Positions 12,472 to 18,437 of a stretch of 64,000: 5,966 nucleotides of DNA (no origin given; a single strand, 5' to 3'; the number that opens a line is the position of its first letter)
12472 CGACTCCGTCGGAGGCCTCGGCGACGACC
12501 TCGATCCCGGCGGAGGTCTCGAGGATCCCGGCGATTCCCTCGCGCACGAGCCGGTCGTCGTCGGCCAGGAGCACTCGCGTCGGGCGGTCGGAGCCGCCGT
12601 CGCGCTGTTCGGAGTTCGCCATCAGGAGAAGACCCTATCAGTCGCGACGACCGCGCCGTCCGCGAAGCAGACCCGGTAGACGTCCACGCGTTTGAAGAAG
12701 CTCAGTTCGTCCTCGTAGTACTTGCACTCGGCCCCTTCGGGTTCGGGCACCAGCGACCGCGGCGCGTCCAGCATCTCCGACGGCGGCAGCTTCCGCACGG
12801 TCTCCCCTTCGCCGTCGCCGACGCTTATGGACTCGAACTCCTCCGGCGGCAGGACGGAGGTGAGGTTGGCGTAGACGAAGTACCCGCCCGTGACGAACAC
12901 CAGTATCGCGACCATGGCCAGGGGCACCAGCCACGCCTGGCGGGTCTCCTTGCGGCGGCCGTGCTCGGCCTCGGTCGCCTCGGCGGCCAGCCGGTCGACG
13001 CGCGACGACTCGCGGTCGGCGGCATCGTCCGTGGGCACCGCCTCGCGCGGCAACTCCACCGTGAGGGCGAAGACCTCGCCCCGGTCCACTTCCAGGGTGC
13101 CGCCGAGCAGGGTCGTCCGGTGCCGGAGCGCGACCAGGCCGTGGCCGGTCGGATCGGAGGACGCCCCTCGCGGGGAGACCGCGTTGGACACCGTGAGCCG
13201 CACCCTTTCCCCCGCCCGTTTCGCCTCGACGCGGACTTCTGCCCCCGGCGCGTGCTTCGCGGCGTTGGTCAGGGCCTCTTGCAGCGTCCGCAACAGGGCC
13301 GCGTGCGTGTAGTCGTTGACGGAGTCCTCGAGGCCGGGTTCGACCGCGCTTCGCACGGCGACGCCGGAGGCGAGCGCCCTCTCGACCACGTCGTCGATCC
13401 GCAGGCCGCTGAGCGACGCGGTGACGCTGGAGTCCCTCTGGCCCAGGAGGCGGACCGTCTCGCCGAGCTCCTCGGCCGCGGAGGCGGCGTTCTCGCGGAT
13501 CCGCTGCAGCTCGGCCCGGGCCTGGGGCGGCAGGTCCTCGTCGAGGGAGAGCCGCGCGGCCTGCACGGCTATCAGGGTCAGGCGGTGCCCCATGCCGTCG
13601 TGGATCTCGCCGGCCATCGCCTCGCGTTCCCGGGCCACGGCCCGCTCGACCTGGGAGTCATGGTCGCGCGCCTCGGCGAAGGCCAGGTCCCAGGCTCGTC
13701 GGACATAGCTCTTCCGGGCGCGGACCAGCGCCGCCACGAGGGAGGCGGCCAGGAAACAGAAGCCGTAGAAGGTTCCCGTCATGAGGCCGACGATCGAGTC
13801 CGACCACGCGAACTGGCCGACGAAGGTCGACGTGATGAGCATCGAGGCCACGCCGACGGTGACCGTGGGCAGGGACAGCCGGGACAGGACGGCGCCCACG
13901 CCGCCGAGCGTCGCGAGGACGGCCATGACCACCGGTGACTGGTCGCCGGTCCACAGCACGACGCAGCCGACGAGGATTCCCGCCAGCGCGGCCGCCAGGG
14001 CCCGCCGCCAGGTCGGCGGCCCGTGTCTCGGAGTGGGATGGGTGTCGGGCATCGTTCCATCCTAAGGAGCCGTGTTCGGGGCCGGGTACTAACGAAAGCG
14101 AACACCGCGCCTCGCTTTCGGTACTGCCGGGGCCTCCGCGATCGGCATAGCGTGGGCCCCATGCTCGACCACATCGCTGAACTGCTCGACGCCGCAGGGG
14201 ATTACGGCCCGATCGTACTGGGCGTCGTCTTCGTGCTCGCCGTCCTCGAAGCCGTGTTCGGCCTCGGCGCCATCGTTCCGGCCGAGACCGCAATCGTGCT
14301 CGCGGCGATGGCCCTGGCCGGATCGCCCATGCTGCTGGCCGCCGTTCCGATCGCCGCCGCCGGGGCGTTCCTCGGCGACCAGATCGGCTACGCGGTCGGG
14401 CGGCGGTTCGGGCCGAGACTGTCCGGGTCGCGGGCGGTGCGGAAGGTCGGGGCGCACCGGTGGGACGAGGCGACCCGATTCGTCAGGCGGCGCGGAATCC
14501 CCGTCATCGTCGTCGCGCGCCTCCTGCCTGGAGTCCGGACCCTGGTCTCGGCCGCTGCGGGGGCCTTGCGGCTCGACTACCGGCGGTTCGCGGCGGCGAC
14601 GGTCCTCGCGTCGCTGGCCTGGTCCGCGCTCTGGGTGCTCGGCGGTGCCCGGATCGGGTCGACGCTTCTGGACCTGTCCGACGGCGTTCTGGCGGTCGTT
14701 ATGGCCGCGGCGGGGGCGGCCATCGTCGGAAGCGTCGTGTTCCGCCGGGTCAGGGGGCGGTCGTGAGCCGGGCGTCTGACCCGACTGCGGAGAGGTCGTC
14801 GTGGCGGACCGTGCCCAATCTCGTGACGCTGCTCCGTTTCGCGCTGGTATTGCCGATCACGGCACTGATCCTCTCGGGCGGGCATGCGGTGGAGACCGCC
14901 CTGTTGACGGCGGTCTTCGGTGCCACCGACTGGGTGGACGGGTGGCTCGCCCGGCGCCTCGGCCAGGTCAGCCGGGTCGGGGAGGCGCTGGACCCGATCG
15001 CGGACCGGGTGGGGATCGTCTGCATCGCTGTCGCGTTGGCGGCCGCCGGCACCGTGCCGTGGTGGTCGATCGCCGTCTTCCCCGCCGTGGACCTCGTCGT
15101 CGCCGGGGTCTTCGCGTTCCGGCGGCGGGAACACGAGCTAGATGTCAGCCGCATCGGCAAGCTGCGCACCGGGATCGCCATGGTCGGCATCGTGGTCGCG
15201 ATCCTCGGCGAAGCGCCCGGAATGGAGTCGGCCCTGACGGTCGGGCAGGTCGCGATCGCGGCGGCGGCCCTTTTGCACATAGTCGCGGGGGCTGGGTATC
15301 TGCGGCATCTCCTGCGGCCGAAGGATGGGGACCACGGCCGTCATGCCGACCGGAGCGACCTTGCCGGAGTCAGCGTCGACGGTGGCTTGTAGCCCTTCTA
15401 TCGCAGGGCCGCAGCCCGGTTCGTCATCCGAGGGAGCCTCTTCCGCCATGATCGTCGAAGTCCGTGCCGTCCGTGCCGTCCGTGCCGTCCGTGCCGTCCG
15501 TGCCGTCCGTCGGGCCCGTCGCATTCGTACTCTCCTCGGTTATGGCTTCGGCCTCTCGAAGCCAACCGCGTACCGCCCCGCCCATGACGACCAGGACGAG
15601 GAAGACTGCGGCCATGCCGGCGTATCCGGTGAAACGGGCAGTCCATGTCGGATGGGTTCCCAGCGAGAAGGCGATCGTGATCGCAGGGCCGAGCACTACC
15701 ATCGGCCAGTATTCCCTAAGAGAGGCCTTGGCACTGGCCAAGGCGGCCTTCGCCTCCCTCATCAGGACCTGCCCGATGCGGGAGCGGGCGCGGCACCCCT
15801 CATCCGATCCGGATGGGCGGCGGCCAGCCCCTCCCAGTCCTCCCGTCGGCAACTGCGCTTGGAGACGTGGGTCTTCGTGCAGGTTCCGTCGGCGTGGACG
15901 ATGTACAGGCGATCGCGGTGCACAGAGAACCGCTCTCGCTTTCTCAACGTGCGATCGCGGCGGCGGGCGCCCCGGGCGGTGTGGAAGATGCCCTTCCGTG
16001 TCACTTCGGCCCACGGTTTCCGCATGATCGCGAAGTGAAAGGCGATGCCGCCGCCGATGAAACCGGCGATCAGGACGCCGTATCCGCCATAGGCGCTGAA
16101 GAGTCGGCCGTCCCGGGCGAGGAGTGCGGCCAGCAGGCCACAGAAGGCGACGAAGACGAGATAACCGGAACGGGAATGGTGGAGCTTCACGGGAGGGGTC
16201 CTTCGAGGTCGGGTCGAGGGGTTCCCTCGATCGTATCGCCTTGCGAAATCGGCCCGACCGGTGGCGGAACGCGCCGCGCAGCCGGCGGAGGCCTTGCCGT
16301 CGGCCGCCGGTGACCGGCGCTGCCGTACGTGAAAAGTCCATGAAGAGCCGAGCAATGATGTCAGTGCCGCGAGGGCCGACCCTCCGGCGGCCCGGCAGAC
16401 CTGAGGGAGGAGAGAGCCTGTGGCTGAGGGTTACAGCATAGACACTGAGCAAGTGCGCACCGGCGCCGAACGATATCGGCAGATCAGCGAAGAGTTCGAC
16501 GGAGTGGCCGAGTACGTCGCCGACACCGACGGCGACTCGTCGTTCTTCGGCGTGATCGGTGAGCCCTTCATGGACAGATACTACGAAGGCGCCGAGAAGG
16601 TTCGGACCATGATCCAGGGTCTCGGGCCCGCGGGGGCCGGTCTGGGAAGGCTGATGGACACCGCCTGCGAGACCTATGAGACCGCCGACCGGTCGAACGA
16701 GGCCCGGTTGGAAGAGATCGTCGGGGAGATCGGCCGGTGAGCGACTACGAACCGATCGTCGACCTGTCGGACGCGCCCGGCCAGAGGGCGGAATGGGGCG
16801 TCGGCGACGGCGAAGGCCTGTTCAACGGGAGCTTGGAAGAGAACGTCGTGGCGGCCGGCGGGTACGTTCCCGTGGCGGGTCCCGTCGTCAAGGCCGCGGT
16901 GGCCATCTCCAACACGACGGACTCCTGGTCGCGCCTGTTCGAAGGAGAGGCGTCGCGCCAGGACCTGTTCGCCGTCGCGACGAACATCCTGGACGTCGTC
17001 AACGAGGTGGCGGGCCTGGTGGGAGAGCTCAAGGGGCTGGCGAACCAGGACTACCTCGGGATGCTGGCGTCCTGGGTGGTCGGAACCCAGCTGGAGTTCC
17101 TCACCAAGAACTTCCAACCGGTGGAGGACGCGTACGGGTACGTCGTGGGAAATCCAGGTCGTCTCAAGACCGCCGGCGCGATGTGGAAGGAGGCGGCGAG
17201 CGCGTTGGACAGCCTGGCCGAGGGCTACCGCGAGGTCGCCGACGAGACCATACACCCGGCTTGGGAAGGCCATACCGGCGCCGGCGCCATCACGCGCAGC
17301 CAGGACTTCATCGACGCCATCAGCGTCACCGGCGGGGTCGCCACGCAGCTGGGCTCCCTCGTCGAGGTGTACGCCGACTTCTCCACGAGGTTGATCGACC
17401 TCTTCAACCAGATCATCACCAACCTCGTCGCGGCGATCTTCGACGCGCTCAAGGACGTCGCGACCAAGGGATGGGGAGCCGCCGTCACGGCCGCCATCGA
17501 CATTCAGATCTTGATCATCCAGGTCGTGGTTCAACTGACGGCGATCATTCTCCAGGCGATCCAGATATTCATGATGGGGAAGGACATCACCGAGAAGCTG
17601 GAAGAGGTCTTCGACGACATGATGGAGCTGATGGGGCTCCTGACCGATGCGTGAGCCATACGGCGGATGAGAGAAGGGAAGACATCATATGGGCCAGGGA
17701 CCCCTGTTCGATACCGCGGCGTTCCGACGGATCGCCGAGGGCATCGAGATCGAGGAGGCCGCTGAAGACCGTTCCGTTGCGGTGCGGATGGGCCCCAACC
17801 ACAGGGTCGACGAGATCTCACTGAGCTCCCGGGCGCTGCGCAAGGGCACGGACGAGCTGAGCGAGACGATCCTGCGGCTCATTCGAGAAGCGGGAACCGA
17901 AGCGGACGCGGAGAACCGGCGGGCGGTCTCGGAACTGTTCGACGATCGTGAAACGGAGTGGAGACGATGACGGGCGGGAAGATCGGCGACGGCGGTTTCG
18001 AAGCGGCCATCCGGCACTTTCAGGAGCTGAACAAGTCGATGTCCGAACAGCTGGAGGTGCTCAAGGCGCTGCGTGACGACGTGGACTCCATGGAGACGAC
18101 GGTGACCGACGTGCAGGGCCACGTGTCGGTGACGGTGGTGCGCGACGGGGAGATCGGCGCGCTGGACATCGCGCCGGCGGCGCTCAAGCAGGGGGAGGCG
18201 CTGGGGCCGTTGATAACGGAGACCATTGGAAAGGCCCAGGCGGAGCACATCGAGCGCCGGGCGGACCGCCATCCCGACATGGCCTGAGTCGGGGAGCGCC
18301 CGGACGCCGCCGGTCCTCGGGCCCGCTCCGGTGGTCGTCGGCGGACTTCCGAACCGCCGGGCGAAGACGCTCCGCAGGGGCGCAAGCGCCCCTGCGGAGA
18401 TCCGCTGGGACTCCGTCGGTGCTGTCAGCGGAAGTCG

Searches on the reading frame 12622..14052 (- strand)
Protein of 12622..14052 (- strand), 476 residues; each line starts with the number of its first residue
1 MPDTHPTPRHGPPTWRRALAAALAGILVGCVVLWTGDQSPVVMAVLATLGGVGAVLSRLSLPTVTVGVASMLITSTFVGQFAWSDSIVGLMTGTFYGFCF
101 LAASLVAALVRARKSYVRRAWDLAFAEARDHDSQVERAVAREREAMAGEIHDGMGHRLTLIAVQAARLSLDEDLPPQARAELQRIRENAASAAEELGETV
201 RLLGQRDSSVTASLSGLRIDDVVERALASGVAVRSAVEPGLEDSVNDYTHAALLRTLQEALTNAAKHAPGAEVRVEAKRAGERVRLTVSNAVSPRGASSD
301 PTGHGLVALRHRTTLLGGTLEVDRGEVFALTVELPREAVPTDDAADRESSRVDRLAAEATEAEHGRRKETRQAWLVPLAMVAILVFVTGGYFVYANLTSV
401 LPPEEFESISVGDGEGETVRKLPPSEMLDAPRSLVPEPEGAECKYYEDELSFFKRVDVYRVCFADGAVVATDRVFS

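Call 65: search_protein_families(library=pfam, proteins=[window:12622-14052:-], max_evalue=0.1)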
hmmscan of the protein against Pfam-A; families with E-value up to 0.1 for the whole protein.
window:12622-14052:- (476 aa): 5 families
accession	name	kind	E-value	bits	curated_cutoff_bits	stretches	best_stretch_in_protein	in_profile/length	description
PF07730.19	HisKA_3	-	6.9e-11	43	24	1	142-204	1-64/68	Histidine kinase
PF02518.31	HATPase_c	-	3.8e-06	27.7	26.4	1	252-334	5-109/111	Histidine kinase-, DNA gyrase B-, and HSP90-like ATPase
PF13581.12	HATPase_c_2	-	0.0029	18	27.4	1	253-295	32-78/127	Histidine kinase-like ATPase domain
PF00482.28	T2SSF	-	0.016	15.6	25.2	0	356-394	84-122/125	Type II secretion system (T2SS), protein F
PF19135.5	DUF5818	-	0.023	14.7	27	0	263-282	27-46/57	Protein of unknown function (DUF5818)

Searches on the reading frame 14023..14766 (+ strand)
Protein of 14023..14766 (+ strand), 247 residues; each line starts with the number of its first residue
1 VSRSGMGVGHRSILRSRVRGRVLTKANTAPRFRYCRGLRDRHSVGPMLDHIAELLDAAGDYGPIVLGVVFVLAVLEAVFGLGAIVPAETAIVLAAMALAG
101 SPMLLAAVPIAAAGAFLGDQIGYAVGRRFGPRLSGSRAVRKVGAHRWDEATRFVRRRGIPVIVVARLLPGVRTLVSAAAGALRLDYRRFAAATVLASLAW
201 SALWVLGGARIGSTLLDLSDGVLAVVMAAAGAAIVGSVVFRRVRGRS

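Call 65: search_protein_families(library=pfam, proteins=[window:14023-14766:+], max_evalue=0.1)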
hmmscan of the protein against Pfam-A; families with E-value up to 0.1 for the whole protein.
window:14023-14766:+ (247 aa): 1 family
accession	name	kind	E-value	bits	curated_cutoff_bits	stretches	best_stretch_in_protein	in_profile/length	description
PF09335.16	VTT_dom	-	1.9e-23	83.7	33.9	1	89-209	4-122/123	VTT domain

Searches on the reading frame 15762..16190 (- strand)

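Call 65: search_protein_families(library=pfam, proteins=[window:15762-16190:-], max_evalue=0.1)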
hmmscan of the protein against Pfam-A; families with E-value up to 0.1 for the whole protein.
window:15762-16190:- (142 aa): 1 family
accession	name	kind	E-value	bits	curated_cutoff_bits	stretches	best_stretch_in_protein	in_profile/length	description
PF04932.20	Wzy_C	-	0.039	14.2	31.7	1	5-71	14-75/149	O-Antigen ligase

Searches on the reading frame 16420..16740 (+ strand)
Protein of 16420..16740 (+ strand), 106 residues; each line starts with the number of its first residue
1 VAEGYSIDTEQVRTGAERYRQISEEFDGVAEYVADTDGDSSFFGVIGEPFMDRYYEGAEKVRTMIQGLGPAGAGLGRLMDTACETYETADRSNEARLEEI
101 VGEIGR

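Call 65: search_protein_families(library=pfam, proteins=[window:16420-16740:+], max_evalue=0.1)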
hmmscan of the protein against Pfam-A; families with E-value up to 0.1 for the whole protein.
window:16420-16740:+ (106 aa): 1 family
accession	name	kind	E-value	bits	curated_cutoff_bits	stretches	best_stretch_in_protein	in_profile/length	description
PF10824.14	T7SS_ESX_EspC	-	1.1e-07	32.7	23.5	1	1-98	1-99/100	Excreted virulence factor EspC, type VII ESX diderm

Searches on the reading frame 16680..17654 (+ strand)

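Call 33: search_protein_families(library=pfam, proteins=[window:16680-17654:+], max_evalue=0.001)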
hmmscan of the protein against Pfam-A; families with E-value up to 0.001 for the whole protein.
window:16680-17654:+ (324 aa): 2 families
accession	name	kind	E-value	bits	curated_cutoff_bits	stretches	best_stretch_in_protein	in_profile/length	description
PF00823.25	PPE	-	5.3e-05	23.8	26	1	159-232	20-93/165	PPE family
PF25547.1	WXG100_2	-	0.00024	21.5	27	1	157-272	26-139/150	WXG100 like domain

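Call 65: search_protein_families(library=pfam, proteins=[window:16737-17654:+], max_evalue=0.1)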
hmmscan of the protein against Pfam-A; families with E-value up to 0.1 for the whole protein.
window:16737-17654:+ (305 aa): 2 families
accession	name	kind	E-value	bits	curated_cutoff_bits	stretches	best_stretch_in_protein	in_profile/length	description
PF00823.25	PPE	-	6.4e-05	23.5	26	1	140-213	20-93/165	PPE family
PF25547.1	WXG100_2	-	0.00018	21.9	27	1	138-253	26-139/150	WXG100 like domain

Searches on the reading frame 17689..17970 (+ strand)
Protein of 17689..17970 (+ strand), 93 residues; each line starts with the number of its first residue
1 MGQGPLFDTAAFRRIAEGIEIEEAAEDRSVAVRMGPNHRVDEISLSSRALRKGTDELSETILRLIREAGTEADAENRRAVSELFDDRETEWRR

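Call 65: search_protein_families(library=pfam, proteins=[window:17689-17970:+], max_evalue=0.1)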
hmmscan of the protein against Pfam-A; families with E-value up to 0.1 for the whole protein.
window:17689-17970:+ (93 aa): 1 family
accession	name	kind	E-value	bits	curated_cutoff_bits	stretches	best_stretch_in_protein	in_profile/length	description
PF02575.21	YbaB_DNA_bd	-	4.5e-07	30.4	25.5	1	17-84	19-87/91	YbaB/EbfC DNA-binding family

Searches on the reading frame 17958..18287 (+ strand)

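Call 65: search_protein_families(library=pfam, proteins=[window:17958-18287:+], max_evalue=0.1)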
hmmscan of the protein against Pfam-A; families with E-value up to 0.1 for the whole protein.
window:17958-18287:+ (109 aa): 3 families
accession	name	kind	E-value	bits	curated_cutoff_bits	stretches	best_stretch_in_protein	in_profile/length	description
PF02575.21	YbaB_DNA_bd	-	2.1e-08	34.7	25.5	1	27-102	3-80/91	YbaB/EbfC DNA-binding family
PF14252.11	DUF4347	-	0.014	15.6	24.6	1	16-78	6-70/164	Domain of unknown function (DUF4347)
PF13874.11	Nup54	-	0.071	13.6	30.5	0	18-62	28-73/140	Nucleoporin complex subunit 54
